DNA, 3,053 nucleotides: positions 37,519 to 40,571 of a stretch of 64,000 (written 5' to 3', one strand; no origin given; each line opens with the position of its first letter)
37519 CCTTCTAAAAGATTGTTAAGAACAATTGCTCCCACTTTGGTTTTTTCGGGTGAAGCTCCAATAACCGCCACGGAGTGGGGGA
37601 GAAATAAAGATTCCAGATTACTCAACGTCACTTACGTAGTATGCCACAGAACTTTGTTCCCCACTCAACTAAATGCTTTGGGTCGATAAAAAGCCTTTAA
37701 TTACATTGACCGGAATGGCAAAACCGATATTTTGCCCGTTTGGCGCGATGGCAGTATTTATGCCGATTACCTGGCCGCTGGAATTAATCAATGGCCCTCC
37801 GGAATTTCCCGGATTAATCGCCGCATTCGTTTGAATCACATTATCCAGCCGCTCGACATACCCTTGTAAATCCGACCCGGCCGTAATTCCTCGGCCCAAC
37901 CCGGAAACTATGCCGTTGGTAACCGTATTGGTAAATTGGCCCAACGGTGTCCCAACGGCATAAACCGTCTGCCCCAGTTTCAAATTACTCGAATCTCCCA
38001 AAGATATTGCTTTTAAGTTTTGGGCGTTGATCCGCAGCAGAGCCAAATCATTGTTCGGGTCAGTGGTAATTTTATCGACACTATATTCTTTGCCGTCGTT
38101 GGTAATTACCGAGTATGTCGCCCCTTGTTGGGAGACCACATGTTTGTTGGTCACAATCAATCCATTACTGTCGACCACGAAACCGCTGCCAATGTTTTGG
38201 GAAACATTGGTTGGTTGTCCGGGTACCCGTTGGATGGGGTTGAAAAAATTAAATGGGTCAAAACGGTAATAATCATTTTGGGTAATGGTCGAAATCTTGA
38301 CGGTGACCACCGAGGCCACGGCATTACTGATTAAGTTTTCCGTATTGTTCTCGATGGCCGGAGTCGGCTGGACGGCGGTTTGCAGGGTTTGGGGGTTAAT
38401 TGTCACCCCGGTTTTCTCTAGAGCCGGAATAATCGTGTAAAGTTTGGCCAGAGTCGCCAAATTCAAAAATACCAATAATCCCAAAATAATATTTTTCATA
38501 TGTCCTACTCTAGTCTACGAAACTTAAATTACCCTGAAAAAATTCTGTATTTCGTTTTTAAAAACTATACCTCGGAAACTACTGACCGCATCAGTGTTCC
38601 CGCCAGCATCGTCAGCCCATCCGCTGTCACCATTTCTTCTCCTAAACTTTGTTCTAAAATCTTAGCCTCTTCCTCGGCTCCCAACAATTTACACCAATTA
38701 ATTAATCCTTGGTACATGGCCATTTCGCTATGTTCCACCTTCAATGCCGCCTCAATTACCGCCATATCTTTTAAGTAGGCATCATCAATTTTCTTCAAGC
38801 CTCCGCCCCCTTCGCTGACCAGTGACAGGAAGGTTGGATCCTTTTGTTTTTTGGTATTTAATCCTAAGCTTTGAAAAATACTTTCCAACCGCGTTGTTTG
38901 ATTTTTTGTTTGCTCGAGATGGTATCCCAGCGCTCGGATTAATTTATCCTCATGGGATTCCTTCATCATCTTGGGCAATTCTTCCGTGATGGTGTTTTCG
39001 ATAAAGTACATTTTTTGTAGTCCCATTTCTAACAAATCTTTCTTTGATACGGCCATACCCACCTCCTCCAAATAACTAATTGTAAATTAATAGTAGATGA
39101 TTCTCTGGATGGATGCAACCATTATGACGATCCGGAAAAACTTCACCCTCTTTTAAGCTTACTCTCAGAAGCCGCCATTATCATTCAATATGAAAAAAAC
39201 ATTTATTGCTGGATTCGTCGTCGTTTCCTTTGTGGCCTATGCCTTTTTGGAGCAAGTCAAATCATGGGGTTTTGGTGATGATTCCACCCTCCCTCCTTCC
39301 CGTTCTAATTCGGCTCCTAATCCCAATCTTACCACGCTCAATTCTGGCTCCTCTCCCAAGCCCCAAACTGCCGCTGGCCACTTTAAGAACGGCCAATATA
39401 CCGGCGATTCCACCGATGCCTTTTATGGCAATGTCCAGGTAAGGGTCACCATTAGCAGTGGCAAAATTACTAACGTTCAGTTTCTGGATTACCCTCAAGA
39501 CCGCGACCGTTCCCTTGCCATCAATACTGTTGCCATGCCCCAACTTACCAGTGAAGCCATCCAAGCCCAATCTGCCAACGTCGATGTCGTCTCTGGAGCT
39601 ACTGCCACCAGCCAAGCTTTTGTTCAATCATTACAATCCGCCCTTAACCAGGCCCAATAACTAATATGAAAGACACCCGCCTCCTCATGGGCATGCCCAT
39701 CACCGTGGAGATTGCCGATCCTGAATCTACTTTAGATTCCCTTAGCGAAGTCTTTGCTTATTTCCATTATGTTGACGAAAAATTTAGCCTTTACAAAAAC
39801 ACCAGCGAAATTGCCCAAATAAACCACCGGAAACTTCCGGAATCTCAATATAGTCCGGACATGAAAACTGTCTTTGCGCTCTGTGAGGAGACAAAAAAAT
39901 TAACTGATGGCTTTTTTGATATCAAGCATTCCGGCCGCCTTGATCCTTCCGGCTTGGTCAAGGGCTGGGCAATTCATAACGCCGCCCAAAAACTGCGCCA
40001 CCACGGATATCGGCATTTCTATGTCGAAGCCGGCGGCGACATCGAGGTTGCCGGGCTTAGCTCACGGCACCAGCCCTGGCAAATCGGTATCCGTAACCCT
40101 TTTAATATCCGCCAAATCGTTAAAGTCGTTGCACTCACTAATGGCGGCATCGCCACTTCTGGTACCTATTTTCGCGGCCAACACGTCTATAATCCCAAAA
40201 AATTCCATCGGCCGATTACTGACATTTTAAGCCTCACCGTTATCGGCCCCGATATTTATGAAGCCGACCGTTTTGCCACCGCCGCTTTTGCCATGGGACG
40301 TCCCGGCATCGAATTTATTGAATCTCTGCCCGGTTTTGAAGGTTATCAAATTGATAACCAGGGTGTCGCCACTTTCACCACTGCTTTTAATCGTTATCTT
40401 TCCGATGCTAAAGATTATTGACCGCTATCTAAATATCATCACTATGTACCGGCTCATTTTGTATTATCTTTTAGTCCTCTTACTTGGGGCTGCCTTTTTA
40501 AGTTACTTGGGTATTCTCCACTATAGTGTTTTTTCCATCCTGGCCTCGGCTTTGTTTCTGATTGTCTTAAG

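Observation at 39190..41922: Extracytosolic flavinylation module: SGAT-motif FMN-binding protein, ApbE, and a membrane-embedded FNR-like reductase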

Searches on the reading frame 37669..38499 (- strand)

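Call 3: search_protein_families(library=pfam, proteins=[window:37669-38499:-], max_evalue=0.01)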
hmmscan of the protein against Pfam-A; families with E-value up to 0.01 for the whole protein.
window:37669-38499:- (276 aa): 4 families
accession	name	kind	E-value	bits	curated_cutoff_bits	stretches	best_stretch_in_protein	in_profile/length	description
PF13365.12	Trypsin_2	-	6.1e-35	121.5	27.6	1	104-247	1-144/144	Trypsin-like peptidase domain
PF00089.32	Trypsin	-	7.3e-24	85.2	20.6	1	96-268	13-217/220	Trypsin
PF10459.15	Peptidase_S46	-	0.00021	20.6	22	0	224-248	626-650/698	Peptidase S46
PF05579.19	Peptidase_S32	-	0.003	17.3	24.7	0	229-255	206-232/297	Equine arteritis virus serine endopeptidase S32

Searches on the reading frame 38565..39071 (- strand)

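Call 3: search_protein_families(library=pfam, proteins=[window:38565-39071:-], max_evalue=0.01)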
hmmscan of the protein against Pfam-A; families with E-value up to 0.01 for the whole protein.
window:38565-39071:- (168 aa): 2 families
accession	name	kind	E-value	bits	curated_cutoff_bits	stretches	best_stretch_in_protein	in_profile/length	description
PF05974.18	DUF892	-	6e-36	124.3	23.7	1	10-161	2-154/159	Domain of unknown function (DUF892)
PF21488.3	YqbF_HeH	-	0.0047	16.9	27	1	31-64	4-36/39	YqbF, HeH motif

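Call 4: search_protein_families(library=ncbifam, proteins=[window:38565-39071:-], max_evalue=0.01)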
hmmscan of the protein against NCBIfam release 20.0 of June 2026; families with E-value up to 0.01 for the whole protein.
window:38565-39071:- (168 aa): 0 families

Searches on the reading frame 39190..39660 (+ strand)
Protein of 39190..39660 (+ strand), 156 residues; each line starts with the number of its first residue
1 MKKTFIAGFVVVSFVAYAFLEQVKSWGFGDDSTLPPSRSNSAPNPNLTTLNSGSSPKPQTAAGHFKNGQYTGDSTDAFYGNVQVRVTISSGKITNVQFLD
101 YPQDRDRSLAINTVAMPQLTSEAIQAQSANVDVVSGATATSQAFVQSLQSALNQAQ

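Call 3: search_protein_families(library=pfam, proteins=[window:39190-39660:+], max_evalue=0.01)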
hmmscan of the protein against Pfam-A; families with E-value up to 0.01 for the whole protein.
window:39190-39660:+ (156 aa): 1 family
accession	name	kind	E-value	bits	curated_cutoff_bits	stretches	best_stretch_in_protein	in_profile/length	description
PF04205.19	FMN_bind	-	4.9e-12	46.8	22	1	79-153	3-77/77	FMN-binding domain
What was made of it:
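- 39190..39660 (+): Gene 1: NqrC/RnfG-like FMN_bind protein, 156 aa. It has an N-terminal signal anchor, a Pro/Ser/Thr-rich linker and a C-terminal FMN-binding domain. PF04205, E 4.9e-12, residues 79-153 (call 3).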

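Call 4: search_protein_families(library=ncbifam, proteins=[window:39190-39660:+], max_evalue=0.01)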
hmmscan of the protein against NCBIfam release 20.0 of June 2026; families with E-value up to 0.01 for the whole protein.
window:39190-39660:+ (156 aa): 2 families
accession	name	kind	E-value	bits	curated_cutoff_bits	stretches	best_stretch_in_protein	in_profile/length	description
NF041941.1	lipo_FMN_PplA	exception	2e-06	27.2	325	1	117-156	247-288/302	extracellular electron transfer flavoprotein PplA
TIGR01947.1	rnfG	subfamily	2.7e-05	24.4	102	1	109-154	139-184/187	RnfABCDGE type electron transport complex subunit G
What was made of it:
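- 39190..39660 (+): NCBIfam gives partial hits to PplA (2e-06) and RnfG (2.7e-05) (call 4).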

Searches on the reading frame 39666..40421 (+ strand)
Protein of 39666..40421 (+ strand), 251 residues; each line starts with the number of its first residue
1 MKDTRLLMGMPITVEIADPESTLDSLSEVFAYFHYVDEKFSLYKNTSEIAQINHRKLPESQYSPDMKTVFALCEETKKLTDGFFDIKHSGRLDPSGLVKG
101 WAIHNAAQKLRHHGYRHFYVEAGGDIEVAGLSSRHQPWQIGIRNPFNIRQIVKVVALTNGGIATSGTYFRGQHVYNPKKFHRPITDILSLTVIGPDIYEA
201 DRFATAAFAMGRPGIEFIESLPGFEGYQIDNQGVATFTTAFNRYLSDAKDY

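Call 3: search_protein_families(library=pfam, proteins=[window:39666-40421:+], max_evalue=0.01)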
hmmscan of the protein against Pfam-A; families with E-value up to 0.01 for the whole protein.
window:39666-40421:+ (251 aa): 1 family
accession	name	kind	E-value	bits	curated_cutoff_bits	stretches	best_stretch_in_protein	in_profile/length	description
PF02424.20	ApbE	-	5.7e-41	141.2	25.6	2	91-222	125-259/266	ApbE family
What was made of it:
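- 39666..40421 (+): Gene 2: short, leaderless ApbE (FAD:protein FMN transferase), 251 aa. PF02424, E 5.7e-41 (call 3).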

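Call 4: search_protein_families(library=ncbifam, proteins=[window:39666-40421:+], max_evalue=0.01)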
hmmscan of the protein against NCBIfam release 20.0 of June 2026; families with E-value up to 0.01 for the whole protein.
window:39666-40421:+ (251 aa): 1 family
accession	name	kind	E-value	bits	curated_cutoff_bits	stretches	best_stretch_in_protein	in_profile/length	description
NF007774.0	PRK10461.1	equivalog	1.1e-13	50.8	498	1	93-213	182-311/351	FAD:protein FMN transferase ApbE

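Call 24: search_solved_structures(query=window:39666-40418:+, max_evalue=0.001, show_alignments=2)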
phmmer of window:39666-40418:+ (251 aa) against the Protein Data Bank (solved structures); distinct sequences matched with E-value up to 0.001: 13.
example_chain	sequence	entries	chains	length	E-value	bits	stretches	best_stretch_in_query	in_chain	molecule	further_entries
3pnd_A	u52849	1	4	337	1.1e-13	54.5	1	93-234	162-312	Thiamine biosynthesis lipoprotein ApbE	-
1vrm_A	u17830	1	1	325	1.3e-13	54.3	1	86-211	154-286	hypothetical protein TM1553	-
6nxi_A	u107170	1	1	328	2.2e-13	53.5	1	92-213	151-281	FAD:protein FMN transferase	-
6nxj_A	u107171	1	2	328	1.9e-12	50.5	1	92-213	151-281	FAD:protein FMN transferase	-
4xgw_A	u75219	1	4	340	2e-12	50.4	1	93-236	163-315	FAD:protein FMN transferase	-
2o18_A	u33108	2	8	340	6.8e-12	48.6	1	93-236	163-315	Thiamine biosynthesis lipoprotein apbE | FAD:protein FMN transferase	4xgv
4xgx_A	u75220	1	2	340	8.7e-12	48.3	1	93-236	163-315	FAD:protein FMN transferase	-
5mgy_H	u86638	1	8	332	3e-11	46.5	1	91-241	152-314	FAD:protein FMN transferase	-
7esa_A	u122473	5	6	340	9.3e-10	41.7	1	87-232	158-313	FAD:protein FMN transferase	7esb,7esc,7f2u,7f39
4xdt_A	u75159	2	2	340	8.8e-08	35.2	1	91-225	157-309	FAD:protein FMN transferase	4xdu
4ifu_A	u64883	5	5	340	3.8e-07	33.1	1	91-225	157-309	FAD:protein FMN transferase | Thiamine biosynthesis lipoprotein ApbE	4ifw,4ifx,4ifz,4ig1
7mgt_A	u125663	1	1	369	4.7e-07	32.8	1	91-225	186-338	FAD:protein FMN transferase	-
4xdr_A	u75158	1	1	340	5e-06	29.4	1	91-225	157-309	FAD:protein FMN transferase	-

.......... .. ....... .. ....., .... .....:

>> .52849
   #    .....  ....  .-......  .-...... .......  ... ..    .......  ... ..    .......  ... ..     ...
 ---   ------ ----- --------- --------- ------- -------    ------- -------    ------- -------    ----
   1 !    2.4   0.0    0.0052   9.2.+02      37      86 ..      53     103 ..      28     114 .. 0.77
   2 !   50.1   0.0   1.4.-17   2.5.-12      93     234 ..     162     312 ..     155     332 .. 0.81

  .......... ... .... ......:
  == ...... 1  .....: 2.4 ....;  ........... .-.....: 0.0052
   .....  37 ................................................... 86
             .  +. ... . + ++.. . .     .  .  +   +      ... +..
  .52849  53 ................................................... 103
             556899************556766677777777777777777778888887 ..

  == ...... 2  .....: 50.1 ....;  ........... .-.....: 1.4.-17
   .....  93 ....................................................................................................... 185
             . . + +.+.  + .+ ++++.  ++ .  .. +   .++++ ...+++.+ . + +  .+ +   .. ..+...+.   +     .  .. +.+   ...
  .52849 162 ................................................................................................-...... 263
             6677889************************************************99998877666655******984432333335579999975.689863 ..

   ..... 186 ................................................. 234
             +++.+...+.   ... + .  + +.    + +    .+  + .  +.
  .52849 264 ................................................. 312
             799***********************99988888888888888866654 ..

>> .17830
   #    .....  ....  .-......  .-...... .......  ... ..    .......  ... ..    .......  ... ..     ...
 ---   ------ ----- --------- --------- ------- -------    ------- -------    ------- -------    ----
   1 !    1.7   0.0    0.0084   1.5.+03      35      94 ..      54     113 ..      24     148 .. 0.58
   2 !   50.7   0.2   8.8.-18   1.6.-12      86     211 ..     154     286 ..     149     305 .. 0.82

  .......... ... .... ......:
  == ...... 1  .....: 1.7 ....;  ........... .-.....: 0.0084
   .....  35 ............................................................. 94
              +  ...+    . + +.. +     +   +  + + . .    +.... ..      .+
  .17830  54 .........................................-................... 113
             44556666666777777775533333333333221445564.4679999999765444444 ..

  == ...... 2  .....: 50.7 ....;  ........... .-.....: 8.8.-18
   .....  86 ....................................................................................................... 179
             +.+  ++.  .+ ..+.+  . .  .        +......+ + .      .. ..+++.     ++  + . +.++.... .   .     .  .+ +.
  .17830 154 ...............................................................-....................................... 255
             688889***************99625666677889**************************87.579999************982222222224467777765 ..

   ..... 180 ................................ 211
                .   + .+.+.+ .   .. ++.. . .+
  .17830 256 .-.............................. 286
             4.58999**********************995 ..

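Call 55: search_solved_structures(query=window:39666-40418:+, max_evalue=1e-11, show_alignments=3)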
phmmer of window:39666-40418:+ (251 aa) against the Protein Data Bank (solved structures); distinct sequences matched with E-value up to 1e-11: 7.
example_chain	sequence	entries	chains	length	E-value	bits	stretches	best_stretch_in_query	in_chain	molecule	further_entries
3pnd_A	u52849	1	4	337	1.1e-13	54.5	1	93-234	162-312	Thiamine biosynthesis lipoprotein ApbE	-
1vrm_A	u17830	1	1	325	1.3e-13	54.3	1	86-211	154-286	hypothetical protein TM1553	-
6nxi_A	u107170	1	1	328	2.2e-13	53.5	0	92-213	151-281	FAD:protein FMN transferase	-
6nxj_A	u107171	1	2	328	1.9e-12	50.5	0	92-213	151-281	FAD:protein FMN transferase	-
4xgw_A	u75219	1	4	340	2e-12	50.4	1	93-236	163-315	FAD:protein FMN transferase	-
2o18_A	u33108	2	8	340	6.8e-12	48.6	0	93-236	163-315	Thiamine biosynthesis lipoprotein apbE | FAD:protein FMN transferase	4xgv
4xgx_A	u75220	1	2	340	8.7e-12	48.3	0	93-236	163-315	FAD:protein FMN transferase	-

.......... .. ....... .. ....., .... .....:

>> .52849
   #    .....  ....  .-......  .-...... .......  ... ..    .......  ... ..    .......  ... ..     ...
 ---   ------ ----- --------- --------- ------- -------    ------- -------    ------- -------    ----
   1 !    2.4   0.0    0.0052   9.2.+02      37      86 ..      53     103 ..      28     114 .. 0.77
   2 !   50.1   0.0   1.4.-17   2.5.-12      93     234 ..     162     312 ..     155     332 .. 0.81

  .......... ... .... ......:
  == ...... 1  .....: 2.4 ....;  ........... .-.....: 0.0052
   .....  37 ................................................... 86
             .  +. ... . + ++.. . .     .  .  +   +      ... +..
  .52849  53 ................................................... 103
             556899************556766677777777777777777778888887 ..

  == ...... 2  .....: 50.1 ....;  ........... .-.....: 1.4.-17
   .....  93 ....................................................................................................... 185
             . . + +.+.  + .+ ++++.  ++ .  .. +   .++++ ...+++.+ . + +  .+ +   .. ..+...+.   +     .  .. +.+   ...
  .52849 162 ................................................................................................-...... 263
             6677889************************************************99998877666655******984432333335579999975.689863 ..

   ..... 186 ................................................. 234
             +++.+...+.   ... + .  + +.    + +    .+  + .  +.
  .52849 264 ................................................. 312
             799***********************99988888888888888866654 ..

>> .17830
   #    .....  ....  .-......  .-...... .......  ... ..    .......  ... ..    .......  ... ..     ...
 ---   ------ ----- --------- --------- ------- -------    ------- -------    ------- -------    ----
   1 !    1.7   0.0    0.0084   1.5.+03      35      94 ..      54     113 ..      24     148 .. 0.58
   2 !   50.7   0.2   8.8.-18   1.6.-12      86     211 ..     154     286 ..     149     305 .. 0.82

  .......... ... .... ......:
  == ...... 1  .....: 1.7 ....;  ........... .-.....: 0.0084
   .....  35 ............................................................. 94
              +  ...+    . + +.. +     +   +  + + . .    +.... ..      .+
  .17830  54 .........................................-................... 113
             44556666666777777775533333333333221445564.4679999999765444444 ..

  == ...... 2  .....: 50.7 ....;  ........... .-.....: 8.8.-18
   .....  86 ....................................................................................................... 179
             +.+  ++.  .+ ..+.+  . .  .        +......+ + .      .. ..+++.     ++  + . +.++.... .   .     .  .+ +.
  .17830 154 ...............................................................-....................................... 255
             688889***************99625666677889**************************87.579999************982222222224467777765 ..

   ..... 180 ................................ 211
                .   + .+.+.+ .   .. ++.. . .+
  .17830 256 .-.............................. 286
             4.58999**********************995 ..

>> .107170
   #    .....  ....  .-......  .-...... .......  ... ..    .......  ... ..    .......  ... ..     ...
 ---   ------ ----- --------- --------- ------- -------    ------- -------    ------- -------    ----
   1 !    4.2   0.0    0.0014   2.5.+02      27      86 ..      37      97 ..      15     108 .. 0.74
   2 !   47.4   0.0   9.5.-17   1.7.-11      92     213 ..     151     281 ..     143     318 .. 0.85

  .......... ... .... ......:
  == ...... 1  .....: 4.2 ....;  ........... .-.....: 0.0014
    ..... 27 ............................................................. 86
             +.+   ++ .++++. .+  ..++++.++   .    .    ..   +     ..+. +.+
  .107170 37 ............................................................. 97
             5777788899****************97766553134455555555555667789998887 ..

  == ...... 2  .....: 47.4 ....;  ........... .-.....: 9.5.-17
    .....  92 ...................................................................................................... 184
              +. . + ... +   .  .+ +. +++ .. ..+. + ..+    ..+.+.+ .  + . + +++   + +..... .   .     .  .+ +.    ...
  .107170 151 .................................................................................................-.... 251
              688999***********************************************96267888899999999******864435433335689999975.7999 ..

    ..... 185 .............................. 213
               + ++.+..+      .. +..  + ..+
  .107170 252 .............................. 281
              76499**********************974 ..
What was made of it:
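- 39666..40421 (+): PDB ApbE hits have E about 1e-13, with about 55 residues missing between query residues 86 and 92 (calls 24, 55).
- On ApbE FAD:protein FMN transferase: Alignment to V. cholerae ApbE (6NXI) is in call 55.
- Closest known: Cytoplasmic ApbE of Klebsiella pneumoniae, which serves a soluble fumarate reductase. Different: The ApbE here is also about 55 residues shorter (calls 24, 55).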
